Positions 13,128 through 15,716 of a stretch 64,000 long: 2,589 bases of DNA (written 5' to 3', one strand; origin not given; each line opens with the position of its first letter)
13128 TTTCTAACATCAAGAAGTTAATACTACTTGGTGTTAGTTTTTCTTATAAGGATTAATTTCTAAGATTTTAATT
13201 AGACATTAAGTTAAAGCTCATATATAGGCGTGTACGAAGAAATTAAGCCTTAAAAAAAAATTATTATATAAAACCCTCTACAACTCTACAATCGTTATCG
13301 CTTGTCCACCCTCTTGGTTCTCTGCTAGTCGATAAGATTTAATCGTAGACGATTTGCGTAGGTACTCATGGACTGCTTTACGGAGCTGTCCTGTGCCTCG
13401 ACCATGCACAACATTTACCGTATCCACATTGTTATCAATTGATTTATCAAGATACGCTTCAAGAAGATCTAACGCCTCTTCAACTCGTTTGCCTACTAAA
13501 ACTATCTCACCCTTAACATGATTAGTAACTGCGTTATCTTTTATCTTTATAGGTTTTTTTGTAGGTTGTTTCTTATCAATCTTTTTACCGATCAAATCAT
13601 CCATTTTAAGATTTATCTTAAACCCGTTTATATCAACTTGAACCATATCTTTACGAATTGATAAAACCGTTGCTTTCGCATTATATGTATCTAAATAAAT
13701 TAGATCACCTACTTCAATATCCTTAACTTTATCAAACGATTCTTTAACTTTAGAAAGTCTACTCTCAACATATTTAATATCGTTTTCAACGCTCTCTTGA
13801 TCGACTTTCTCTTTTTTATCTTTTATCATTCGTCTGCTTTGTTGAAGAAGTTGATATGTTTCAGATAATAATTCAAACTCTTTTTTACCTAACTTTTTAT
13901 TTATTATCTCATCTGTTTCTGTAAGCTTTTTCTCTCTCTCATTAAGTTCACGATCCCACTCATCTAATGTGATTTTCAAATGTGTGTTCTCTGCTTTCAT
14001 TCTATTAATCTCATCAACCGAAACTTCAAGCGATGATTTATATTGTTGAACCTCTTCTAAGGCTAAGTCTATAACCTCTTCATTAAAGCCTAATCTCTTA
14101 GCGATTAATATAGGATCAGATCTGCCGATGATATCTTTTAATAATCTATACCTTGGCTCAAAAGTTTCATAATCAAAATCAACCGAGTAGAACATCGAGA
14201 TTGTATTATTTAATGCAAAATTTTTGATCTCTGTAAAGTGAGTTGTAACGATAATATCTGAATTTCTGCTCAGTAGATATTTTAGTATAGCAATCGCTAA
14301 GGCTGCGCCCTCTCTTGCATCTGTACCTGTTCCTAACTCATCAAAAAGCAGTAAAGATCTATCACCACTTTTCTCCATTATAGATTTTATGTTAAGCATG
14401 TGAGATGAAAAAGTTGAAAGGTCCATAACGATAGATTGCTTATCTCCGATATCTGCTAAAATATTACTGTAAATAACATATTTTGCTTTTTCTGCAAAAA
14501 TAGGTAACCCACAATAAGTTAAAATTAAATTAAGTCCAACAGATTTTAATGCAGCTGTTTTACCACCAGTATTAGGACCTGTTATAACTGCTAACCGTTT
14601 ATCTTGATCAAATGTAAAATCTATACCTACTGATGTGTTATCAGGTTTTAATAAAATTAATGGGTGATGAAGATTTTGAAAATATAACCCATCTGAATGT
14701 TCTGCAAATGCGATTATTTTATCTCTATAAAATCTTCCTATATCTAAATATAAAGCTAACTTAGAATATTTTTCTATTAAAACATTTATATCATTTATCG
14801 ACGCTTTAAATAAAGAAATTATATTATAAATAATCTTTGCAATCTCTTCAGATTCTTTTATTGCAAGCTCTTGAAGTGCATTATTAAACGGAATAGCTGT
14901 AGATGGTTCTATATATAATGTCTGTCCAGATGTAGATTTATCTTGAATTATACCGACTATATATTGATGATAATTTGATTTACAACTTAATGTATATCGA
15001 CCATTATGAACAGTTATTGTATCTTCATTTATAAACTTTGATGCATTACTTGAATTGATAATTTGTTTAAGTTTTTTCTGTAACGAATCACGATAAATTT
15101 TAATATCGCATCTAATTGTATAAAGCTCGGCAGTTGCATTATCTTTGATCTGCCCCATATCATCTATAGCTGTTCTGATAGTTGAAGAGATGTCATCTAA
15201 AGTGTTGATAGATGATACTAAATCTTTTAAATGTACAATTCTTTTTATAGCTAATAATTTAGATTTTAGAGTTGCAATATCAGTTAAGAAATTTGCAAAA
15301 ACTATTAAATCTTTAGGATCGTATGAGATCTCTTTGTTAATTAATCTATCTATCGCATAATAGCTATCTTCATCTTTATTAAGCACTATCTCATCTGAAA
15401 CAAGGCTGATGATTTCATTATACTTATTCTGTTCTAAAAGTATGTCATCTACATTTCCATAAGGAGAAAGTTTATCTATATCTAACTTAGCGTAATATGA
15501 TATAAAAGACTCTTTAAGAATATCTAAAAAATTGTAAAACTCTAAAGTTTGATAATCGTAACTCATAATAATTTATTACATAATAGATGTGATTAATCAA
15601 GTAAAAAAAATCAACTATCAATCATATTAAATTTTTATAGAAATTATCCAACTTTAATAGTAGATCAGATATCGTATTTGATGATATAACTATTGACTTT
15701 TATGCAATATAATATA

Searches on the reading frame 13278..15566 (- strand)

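Call 76: search_protein_families(library=pfam, proteins=[window:13278-15566:-], max_evalue=0.00001)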
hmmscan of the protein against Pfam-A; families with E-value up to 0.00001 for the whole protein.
window:13278-15566:- (762 aa): 3 families
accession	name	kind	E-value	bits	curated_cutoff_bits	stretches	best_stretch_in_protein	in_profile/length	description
PF00488.27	MutS_V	-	4.6e-30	105.4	30.2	1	327-508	2-186/188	MutS domain V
PF01713.27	Smr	-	5.7e-21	74.9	25.7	1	690-762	3-76/77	Smr domain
PF20297.4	MSSS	-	1.9e-08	34.3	26.8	1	619-658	1-42/42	MutS2 and Smr-associated SH3 domain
